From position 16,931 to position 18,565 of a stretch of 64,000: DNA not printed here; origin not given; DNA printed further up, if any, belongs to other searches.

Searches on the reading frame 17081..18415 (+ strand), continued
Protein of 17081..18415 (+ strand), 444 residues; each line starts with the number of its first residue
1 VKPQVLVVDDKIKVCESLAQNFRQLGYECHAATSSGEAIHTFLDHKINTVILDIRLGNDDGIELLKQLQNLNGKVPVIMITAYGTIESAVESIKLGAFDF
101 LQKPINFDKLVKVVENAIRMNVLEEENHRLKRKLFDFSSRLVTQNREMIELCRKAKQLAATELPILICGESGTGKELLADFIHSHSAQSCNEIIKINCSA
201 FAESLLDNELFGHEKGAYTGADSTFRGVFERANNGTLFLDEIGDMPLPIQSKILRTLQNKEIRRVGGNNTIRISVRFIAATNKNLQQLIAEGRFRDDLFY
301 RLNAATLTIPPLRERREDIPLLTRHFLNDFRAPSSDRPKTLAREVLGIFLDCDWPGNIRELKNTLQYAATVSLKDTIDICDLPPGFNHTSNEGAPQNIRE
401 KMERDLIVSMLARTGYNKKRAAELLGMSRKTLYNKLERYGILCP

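Call 27: find_encoding_contigs(protein=P0031, flank=10000, max_places=1)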
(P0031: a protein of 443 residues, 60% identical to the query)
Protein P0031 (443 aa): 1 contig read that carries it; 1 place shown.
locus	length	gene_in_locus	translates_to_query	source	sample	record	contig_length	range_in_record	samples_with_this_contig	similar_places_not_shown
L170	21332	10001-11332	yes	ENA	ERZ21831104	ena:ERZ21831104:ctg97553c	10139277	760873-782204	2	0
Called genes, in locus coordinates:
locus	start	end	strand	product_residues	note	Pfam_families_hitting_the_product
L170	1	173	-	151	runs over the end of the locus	PF00359:PTS_EIIA_2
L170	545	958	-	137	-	-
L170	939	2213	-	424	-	PF01208:URO-D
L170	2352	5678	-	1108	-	PF17128:DUF5107, PF00515:TPR_1 (faint), PF07719:TPR_2 (faint), PF13174:TPR_6 (faint), PF13181:TPR_8 (faint), PF13414:TPR_11 (faint), PF13432:TPR_16 (weak), PF13424:TPR_12, +4 more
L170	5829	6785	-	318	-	PF02653:BPD_transp_2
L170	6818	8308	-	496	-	PF00005:ABC_tran, PF13304:AAA_21 (faint), PF00005:ABC_tran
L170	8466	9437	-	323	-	PF00532:Peripla_BP_1, PF13407:Peripla_BP_4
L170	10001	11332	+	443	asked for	PF00072:Response_reg, PF00158:Sigma54_activat, PF14532:Sigma54_activ_2, PF07724:AAA_2 (faint), PF25601:AAA_lid_14, PF02954:HTH_8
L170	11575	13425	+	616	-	PF00005:ABC_tran, PF08448:PAS_4 (faint), PF00512:HisKA (weak), PF02518:HATPase_c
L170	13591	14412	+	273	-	PF13176:TPR_7 (faint), PF13424:TPR_12 (weak)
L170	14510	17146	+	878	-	PF00515:TPR_1 (faint), PF07719:TPR_2 (faint), PF13176:TPR_7 (faint), PF13181:TPR_8 (faint), PF13374:TPR_10 (faint), PF13424:TPR_12 (weak), PF13424:TPR_12, PF12770:CHAT, +2 more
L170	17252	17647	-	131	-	PF05157:MshEN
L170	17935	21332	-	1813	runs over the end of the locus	PF14938:SNAP (weak), PF13424:TPR_12, PF13424:TPR_12, PF13424:TPR_12, PF13424:TPR_12, PF17874:TPR_MalT, PF13424:TPR_12, PF12770:CHAT, +16 more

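Call 28: find_encoding_contigs(protein=P0090, flank=10000, max_places=1)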
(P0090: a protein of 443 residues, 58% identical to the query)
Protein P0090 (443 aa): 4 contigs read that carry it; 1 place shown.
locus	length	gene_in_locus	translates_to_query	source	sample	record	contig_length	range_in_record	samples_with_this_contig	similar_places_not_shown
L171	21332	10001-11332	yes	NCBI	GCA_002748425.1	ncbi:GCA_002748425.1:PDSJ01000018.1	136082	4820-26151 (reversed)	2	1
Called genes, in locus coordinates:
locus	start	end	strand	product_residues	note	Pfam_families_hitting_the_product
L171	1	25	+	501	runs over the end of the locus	PF01970:TctA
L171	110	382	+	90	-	PF06857:ACP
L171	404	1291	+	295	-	PF03328:HpcH_HpaI, PF15617:C-C_Bond_Lyase, PF22484:DUF6986 (weak)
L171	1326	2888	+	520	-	PF04223:CitF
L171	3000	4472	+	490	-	PF03802:CitX, PF01874:CitG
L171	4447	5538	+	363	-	PF08445:FR47 (faint), PF05636:HIGH_NTase1 (faint), PF08218:Citrate_ly_lig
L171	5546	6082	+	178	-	PF05145:AbrB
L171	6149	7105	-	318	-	PF02653:BPD_transp_2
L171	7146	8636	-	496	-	PF00005:ABC_tran, PF13304:AAA_21 (faint), PF00005:ABC_tran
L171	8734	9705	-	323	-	PF00532:Peripla_BP_1, PF13407:Peripla_BP_4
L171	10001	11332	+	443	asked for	PF00072:Response_reg, PF03709:OKR_DC_1_N (faint), PF07724:AAA_2 (faint), PF00158:Sigma54_activat, PF14532:Sigma54_activ_2, PF25601:AAA_lid_14, PF02954:HTH_8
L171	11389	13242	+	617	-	PF00005:ABC_tran, PF08448:PAS_4, PF00512:HisKA (weak), PF02518:HATPase_c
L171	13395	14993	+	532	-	PF00370:FGGY_N, PF02782:FGGY_C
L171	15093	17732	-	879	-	PF00015:MCPsignal, PF13407:Peripla_BP_4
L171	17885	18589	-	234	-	PF00596:Aldolase_II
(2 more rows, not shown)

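Call 34: list_cluster_members(proteins=[P0001, P0009, P0025, P0043, P0044, P0045])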
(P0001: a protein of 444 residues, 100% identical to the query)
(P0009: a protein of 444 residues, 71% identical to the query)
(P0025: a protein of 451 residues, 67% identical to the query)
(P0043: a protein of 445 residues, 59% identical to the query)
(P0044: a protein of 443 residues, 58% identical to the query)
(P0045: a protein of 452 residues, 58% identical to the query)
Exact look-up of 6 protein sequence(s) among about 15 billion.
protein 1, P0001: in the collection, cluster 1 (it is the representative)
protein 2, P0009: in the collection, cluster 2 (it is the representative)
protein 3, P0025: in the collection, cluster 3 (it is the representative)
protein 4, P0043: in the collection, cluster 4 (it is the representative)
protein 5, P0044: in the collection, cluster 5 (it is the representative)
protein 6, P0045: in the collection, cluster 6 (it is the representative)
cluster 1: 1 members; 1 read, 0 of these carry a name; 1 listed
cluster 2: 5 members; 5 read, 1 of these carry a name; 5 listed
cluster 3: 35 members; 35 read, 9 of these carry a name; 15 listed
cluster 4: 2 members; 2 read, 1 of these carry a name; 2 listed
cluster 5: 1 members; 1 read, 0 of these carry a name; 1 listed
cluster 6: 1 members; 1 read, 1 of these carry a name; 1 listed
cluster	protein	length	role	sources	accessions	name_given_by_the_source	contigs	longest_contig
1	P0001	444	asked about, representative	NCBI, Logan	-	-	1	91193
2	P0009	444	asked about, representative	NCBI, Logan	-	-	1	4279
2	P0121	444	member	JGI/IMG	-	DNA-binding NtrC family response regulator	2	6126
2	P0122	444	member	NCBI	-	-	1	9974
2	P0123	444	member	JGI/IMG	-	-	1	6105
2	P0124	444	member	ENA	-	-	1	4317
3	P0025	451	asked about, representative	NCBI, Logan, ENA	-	-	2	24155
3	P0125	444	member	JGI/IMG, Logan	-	DNA-binding NtrC family response regulator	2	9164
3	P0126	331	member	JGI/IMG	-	transcriptional regulator with PAS, ATPase and Fis domain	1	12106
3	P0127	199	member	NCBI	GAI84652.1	unnamed protein product, partial [marine sediment metagenome]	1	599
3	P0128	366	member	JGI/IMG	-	DNA-binding NtrC family response regulator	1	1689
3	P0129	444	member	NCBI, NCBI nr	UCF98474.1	MAG: sigma-54-dependent Fis family transcriptional regulator [Spirochaetaceae bacterium]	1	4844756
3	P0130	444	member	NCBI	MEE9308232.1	MAG: sigma-54 dependent transcriptional regulator [Spirochaetia bacterium]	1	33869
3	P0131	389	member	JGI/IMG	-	DNA-binding NtrC family response regulator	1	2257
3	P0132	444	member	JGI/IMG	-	DNA-binding NtrC family response regulator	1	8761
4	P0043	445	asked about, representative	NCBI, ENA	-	-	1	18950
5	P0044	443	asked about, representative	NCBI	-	-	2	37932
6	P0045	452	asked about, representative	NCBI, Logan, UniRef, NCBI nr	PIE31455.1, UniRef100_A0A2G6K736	sigma-54-dependent Fis family transcriptional regulator [candidate division KSB3 ... | Sigma-54-dependent Fis family transcriptional regulator n=1 Tax=candidate division KSB3 ... | MAG: sigma-54-dependent Fis family transcriptional regulator [candidate division KSB3 ...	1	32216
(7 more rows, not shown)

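Call 60: search_protein_families(library=ncbifam, proteins=[window:17081-18415:+], max_evalue=0.00001)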
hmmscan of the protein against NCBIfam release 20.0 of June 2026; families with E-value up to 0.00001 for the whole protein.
window:17081-18415:+ (444 aa): 98 families (the best 25 are shown)
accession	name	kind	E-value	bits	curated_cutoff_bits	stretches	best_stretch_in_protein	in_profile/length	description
NF008469.0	PRK11361.1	equivalog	2.6e-127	425.3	714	1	4-441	6-456/461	acetoacetate metabolism transcriptional regulator AtoC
TIGR02915.1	PEP_resp_reg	equivalog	1.9e-117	392.9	502.6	1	5-441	1-444/445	PEP-CTERM-box response regulator transcription factor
TIGR01818.1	ntrC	equivalog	2.8e-117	392.3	558.6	1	5-390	1-385/463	nitrogen regulation protein NR(I)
NF007689.0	PRK10365.1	equivalog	1.9e-108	363.1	760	1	4-438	7-441/441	sigma-54-dependent response regulator transcription factor ZraR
NF051870.1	NAssimRespRegNtrX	equivalog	4.2e-104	349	600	1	4-441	3-452/452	nitrogen assimilation response regulator NtrX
NF041552.1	TF_PrdR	equivalog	2.9e-100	336.3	795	1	117-440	248-577/577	sigma-54 dependent transcriptional regulator PrdR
NF008176.1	PRK10923.1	equivalog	7e-99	331.5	620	1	4-395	5-394/469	nitrogen regulation protein NR(I)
NF049963.1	RespRegFlgRCampy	domain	5.2e-98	328.7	750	1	5-440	3-428/429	fla regulon two-component system response regulator FlgR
NF011695.0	PRK15115.1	equivalog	1.3e-96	324.1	763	1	4-439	8-436/445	two-component system response regulator GlrR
TIGR01817.1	nifA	equivalog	9.6e-94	315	528.85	1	114-380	171-436/534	nif-specific transcriptional activator NifA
NF041946.1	LuxO_transreg_Vib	equivalog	5.4e-90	302.4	800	1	8-394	2-388/463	quorum-sensing sigma-54 dependent transcriptional regulator LuxO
NF038308.1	RNA_repair_RtcR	equivalog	2.8e-86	290.5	650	1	85-433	122-505/530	RNA repair transcriptional activator RtcR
NF050807.1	TransRegFlbDCaul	equivalog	7.9e-86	288.7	750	1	51-439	50-438/454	sigma-54-dependent transcriptional regulator FlbD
NF003451.0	PRK05022.1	equivalog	1.7e-84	284.4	476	1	114-433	159-502/512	nitric oxide reductase transcriptional regulator NorR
TIGR02329.1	propionate_PrpR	equivalog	2.4e-75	254.1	499.2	1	113-437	185-525/526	propionate catabolism operon regulatory protein PrpR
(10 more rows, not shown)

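Call 61: find_encoding_contigs(protein=P0029, flank=6000, max_places=1)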
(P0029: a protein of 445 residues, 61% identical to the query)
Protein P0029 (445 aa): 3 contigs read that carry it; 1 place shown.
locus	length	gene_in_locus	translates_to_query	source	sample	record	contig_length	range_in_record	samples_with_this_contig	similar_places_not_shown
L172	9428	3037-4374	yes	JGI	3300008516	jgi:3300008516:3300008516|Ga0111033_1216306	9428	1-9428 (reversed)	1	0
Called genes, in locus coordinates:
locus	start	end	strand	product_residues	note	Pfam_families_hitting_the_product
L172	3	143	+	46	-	?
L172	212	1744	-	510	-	PF00005:ABC_tran, PF09818:ABC_ATPase (faint), PF13304:AAA_21 (faint), PF00005:ABC_tran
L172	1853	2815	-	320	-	PF00532:Peripla_BP_1, PF13407:Peripla_BP_4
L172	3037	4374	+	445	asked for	PF00004:AAA (faint), PF00072:Response_reg, PF00158:Sigma54_activat, PF14532:Sigma54_activ_2, PF25601:AAA_lid_14, PF02954:HTH_8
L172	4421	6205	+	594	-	PF00005:ABC_tran, PF00989:PAS, PF08448:PAS_4, PF00512:HisKA (weak), PF02518:HATPase_c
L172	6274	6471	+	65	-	-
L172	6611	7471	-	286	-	PF13527:Acetyltransf_9, PF00583:Acetyltransf_1, PF13673:Acetyltransf_10, PF13508:Acetyltransf_7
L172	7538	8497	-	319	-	PF00795:CN_hydrolase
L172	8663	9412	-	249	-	PF13580:SIS_2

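Call 62: find_encoding_contigs(protein=P0046, flank=10000, max_places=1)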
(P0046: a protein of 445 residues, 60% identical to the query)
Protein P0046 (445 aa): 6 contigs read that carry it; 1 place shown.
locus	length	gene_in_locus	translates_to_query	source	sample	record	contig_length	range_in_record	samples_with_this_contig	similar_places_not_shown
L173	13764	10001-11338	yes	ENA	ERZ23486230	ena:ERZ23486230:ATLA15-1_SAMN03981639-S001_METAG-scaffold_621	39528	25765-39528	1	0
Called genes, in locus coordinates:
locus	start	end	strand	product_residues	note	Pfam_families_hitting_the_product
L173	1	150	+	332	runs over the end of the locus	PF01073:3Beta_HSD, PF01370:Epimerase, PF05368:NmrA (weak), PF13460:NAD_binding_10, PF16363:GDP_Man_Dehyd, PF07993:NAD_binding_4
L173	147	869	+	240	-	PF02517:Rce1-like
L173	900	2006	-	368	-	PF01073:3Beta_HSD, PF01370:Epimerase, PF16363:GDP_Man_Dehyd (weak), PF07993:NAD_binding_4 (weak)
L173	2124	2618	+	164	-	PF00149:Metallophos (faint), PF12850:Metallophos_2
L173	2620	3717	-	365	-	PF01070:FMN_dh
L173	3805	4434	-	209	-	PF02502:LacAB_rpiB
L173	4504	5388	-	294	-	PF00753:Lactamase_B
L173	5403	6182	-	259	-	PF00106:adh_short, PF08659:KR, PF13561:adh_short_C2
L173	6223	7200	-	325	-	PF02653:BPD_transp_2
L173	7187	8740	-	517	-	PF00005:ABC_tran, PF09818:ABC_ATPase (faint), PF13304:AAA_21 (faint), PF13604:AAA_30 (faint), PF00005:ABC_tran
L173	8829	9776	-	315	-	PF00532:Peripla_BP_1, PF13407:Peripla_BP_4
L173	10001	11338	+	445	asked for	PF00004:AAA (faint), PF00072:Response_reg, PF00158:Sigma54_activat, PF14532:Sigma54_activ_2, PF25601:AAA_lid_14, PF02954:HTH_8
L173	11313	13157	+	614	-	PF00005:ABC_tran, PF00989:PAS (weak), PF08448:PAS_4 (weak), PF00512:HisKA (weak), PF02518:HATPase_c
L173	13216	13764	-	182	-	?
